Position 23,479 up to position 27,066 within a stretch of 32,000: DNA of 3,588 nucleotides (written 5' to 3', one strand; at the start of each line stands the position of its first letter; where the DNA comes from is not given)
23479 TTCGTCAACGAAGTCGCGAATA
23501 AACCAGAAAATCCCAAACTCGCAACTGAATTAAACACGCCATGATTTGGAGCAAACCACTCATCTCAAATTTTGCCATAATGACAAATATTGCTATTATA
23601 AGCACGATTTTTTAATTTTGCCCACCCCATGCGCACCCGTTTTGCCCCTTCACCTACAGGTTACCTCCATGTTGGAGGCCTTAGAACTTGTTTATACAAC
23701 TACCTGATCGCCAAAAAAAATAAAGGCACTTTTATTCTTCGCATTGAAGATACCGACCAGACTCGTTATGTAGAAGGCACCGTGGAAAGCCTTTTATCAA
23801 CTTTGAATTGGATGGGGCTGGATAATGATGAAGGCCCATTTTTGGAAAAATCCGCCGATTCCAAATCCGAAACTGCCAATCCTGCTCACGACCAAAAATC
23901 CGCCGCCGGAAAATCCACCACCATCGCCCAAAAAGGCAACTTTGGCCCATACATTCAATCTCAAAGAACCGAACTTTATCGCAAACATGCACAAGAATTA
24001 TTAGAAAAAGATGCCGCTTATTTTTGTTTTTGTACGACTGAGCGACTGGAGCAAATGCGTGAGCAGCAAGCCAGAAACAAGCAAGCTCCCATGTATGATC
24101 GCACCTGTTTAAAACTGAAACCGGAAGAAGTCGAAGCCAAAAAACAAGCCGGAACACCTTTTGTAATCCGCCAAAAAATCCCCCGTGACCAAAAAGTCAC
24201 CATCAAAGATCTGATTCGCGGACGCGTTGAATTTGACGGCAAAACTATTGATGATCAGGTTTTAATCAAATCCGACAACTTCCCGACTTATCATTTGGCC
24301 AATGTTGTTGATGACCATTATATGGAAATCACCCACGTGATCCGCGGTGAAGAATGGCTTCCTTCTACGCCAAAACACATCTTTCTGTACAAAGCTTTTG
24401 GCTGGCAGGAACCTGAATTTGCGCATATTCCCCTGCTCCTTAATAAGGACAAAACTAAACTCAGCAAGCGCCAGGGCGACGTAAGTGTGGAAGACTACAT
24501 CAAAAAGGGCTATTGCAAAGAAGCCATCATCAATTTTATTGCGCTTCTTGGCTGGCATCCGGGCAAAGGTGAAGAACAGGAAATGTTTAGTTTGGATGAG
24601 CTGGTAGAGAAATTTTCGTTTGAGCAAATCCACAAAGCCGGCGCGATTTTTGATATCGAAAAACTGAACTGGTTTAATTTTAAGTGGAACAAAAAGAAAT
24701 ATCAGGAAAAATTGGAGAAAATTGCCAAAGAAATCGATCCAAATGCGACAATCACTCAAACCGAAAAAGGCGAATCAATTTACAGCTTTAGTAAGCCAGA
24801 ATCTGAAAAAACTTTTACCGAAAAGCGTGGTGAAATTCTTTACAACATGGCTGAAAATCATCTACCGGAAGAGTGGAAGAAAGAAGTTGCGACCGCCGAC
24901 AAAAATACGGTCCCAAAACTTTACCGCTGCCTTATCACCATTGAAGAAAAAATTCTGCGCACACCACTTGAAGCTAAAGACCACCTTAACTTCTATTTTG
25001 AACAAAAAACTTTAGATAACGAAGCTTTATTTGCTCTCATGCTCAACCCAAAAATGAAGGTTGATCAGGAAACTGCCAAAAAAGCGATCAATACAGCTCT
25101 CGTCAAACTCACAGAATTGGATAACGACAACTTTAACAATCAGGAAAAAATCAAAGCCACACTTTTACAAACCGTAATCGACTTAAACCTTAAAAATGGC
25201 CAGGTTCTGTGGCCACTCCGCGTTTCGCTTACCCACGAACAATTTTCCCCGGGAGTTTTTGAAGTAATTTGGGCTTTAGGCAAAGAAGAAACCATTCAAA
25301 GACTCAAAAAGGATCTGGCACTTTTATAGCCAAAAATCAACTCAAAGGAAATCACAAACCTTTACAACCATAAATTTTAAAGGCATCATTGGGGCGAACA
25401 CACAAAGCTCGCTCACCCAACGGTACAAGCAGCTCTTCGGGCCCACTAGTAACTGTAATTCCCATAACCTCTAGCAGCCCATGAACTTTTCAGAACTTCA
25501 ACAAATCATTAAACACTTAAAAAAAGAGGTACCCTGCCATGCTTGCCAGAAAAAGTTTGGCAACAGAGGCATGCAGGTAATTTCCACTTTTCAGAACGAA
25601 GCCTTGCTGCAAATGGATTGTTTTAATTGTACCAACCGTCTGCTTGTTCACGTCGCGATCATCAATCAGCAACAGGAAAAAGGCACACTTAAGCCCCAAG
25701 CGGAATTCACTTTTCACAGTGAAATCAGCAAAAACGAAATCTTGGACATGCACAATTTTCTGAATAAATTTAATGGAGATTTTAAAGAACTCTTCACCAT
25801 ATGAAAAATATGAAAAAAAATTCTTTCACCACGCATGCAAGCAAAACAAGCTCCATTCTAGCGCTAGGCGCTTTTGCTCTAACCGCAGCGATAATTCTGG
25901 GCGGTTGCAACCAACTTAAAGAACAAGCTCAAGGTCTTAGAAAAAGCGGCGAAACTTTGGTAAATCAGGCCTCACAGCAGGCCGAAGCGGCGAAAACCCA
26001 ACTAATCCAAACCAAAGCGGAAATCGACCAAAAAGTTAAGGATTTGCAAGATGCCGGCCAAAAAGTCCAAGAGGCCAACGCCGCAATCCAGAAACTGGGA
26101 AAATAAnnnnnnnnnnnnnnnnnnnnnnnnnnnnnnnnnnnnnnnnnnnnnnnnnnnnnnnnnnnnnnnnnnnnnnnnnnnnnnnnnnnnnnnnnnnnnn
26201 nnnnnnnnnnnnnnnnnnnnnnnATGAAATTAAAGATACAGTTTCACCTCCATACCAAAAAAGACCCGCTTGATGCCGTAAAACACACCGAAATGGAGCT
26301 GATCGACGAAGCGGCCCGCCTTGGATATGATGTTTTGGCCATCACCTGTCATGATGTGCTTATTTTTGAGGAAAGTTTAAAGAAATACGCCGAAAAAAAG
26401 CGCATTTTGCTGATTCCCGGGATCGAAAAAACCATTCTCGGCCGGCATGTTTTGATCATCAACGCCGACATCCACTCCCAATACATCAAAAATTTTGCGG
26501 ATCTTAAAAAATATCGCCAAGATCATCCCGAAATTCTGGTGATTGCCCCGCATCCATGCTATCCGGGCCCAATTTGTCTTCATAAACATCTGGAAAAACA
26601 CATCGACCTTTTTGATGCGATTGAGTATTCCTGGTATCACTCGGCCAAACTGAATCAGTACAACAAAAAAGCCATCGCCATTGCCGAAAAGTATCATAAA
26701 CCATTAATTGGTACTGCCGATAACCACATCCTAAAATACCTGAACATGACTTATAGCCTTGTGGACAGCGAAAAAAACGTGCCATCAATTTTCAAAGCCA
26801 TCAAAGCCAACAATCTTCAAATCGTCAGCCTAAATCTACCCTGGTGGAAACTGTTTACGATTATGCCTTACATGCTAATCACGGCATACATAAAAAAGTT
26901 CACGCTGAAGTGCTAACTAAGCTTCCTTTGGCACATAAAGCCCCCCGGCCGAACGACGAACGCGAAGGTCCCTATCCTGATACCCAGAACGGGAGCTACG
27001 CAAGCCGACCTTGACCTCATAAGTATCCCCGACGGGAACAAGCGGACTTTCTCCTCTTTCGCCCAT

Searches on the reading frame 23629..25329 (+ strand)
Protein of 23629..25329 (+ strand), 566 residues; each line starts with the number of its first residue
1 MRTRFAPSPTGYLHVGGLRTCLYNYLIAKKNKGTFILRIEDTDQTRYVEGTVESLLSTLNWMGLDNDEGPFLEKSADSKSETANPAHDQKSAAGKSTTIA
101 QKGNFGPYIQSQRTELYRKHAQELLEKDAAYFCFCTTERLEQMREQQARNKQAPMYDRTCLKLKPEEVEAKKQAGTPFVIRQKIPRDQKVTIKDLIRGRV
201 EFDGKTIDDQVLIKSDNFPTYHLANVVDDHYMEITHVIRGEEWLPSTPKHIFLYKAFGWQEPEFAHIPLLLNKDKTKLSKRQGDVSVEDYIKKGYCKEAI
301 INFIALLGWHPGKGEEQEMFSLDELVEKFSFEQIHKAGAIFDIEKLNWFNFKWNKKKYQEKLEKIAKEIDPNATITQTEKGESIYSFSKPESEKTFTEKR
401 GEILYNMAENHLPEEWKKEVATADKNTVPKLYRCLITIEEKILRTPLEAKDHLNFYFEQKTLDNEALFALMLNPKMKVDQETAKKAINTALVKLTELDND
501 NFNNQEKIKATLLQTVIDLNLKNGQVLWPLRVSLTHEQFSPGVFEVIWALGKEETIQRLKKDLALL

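Call 21: find_related_loci(query=window:23629-25329:+, collection=genome_contigs, flank=10000)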
Query window:23629-25329:+ (566 aa) in genome_contigs; peptide patterns used: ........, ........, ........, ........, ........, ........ (x = any residue, [..] = any of these).
185 stretches matched a pattern; 161 encode a relative of the query (tblastn E <= 1e-3); the best 80 are kept; 80 distinct loci.
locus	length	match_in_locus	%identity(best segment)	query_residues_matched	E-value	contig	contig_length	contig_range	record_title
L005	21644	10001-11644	77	1-566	0e+0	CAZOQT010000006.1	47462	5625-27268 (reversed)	MAG TPA_asm: uncultured Candidatus Peribacteria bacterium isolate SRP278252_co2_755 genome assembly, contig: NODE_1260_l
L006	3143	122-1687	57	2-566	0e+0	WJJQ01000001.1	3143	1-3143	MAG: Candidatus Peregrinibacteria bacterium isolate Bin_256 k141_31526, whole genome shotgun sequence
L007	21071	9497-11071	57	1-559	0e+0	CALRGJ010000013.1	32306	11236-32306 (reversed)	MAG: Candidatus Peribacteria bacterium isolate ZH-bin-154 genome assembly, contig: ZH-15May19-c2841, whole genome shotgu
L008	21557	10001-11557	56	1-560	0e+0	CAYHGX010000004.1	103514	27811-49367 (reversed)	MAG TPA_asm: uncultured Candidatus Peribacteria bacterium isolate ERP119702_co3_212 genome assembly, contig: NODE_57_len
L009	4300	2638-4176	56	1-566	0e+0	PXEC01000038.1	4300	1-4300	MAG: Candidatus Peregrinibacteria bacterium isolate T3Sed10_362m T3-Sed10-C60618, whole genome shotgun sequence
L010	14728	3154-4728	56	1-566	0e+0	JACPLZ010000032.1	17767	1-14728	MAG: Candidatus Peregrinibacteria bacterium isolate NC_groundwater_534_Ag_S-0.1um_43_8 S35_SO-1_scaffold_199428, whole g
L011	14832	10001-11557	54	1-559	0e+0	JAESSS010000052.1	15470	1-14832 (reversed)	MAG: Candidatus Gracilibacteria bacterium isolate NORP293 CoAssembly_2008016, whole genome shotgun sequence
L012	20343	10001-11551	53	1-563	0e+0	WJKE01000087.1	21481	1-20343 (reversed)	MAG: Candidatus Peregrinibacteria bacterium isolate Bin_357 k141_2891027, whole genome shotgun sequence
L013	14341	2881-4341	54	1-559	0e+0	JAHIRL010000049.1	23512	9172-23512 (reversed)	MAG: Patescibacteria group bacterium isolate MM_PC_MetaG.mb.124 MM_PC_MetaG.mb.124_k141_529112, whole genome shotgun seq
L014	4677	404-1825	53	1-560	0e+0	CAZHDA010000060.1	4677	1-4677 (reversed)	MAG TPA_asm: uncultured Candidatus Peribacteria bacterium isolate SRP192515_co1_133 genome assembly, contig: NODE_20187_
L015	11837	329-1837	52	1-563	4e-177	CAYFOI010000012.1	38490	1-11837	MAG TPA_asm: uncultured Candidatus Peribacteria bacterium isolate ERP019367_co2_39 genome assembly, contig: NODE_887_len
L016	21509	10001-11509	51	1-563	9e-174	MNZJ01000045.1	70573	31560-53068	MAG: Candidatus Peregrinibacteria bacterium CG2_30_44_17 cg2_3.0_scaffold_644_c, whole genome shotgun sequence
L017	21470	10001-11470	49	2-563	7e-166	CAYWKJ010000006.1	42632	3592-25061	MAG TPA_asm: uncultured Candidatus Peribacteria bacterium isolate SRP167671_co2_239 genome assembly, contig: NODE_1137_l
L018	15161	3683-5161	48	2-566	4e-163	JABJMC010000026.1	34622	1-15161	MAG: Candidatus Peregrinibacteria bacterium isolate SI075_bin129 k141_1493253, whole genome shotgun sequence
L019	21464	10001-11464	49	2-561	3e-165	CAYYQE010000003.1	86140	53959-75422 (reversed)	MAG TPA_asm: uncultured Candidatus Peribacteria bacterium isolate SRP200020_co1_165 genome assembly, contig: NODE_290_le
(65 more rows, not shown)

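Call 59: search_protein_families(library=phrogs, proteins=[L005:9454-9801:-], max_evalue=0.1)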
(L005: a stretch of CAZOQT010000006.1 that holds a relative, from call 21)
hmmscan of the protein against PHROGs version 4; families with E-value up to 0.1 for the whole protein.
L005:9454-9801:- (115 aa): 0 families

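Call 60: search_protein_families(library=padloc, proteins=[L005:9454-9801:-], max_evalue=0.1)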
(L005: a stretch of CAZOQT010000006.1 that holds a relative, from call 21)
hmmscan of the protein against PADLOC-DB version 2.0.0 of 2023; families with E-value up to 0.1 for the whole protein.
L005:9454-9801:- (115 aa): 0 families

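Call 81: search_protein_families(library=ncbifam, proteins=[L005:9454-9801:-], max_evalue=0.1)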
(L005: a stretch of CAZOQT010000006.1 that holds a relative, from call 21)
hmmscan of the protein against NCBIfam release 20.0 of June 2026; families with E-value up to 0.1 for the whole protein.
L005:9454-9801:- (115 aa): 1 family
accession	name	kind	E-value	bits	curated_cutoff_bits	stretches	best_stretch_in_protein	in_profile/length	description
NF053650.1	PerredPrxQDein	equivalog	0.047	13.7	260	1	66-104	29-66/148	thioredoxin-dependent peroxiredoxin PrxQ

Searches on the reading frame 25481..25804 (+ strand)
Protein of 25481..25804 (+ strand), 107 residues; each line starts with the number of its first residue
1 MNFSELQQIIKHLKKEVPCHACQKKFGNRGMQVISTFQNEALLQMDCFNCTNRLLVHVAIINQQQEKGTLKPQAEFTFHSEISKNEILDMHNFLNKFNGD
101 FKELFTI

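Call 9: search_protein_families(library=pfam, proteins=[window:25481-25804:+], max_evalue=1)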
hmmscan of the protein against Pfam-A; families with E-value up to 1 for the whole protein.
window:25481-25804:+ (107 aa): 2 families
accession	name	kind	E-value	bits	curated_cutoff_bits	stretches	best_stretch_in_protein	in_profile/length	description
PF10367.15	zf-Vps39_C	-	0.13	12.3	24.7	1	15-29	8-22/41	Vacuolar sorting protein 39 C-terminal zinc finger domain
PF23302.1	HTH_DNAJC9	-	0.21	12.2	27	0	83-105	4-26/69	DNAJC9 HTH domain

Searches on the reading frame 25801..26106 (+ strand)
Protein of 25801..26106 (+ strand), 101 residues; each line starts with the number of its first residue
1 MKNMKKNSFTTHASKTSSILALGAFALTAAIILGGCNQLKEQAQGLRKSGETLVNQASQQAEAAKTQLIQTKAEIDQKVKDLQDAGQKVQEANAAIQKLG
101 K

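Call 9: search_protein_families(library=pfam, proteins=[window:25801-26106:+], max_evalue=1)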
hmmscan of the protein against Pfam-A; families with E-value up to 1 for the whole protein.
window:25801-26106:+ (101 aa): 11 families
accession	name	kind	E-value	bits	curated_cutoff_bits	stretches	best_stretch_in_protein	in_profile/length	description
PF06103.16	DUF948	-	0.0015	19.1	37.2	1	20-99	5-87/89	Bacterial protein of unknown function (DUF948)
PF07989.16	Cnn_1N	-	0.06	14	28.5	1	51-96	35-73/74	Centrosomin N-terminal motif 1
PF25566.1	RIMB1_N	-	0.061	13.6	28.5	1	37-99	58-118/129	RIMB1-like, N-terminal domain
PF08317.16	Spc7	-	0.061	13.1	34.5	1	36-90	142-195/196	Spc7 kinetochore protein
PF12732.12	YtxH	-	0.098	13.5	37.5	2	48-91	21-65/71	YtxH-like protein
PF08085.16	Entericidin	-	0.13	12.8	23.3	1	80-92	7-19/20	Entericidin EcnA/B family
PF09769.14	ApoO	-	0.13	12.6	31.4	1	38-87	15-64/131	Apolipoprotein O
PF13493.11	DUF4118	-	0.18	12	28.4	1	9-47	67-105/107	Domain of unknown function (DUF4118)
PF20882.2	Sos7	-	0.23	12.1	27.3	1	55-91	37-73/75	Kinetochore protein Sos7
PF15136.11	UPF0449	-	0.3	12.1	27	0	59-91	62-94/98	Uncharacterised protein family UPF0449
PF09991.14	DUF2232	-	0.33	10.5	27.8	1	4-75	80-150/290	Predicted membrane protein (DUF2232)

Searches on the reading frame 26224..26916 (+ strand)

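Call 9: search_protein_families(library=pfam, proteins=[window:26224-26916:+], max_evalue=1)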
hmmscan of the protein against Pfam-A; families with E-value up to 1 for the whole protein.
window:26224-26916:+ (230 aa): 2 families
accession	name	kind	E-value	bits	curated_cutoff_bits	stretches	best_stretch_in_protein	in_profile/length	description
PF02811.25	PHP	-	3.7e-06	27.8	26.4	1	7-74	2-68/164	PHP domain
PF13263.12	PHP_C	-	0.00034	20.5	21.3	1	145-196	2-54/56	PHP-associated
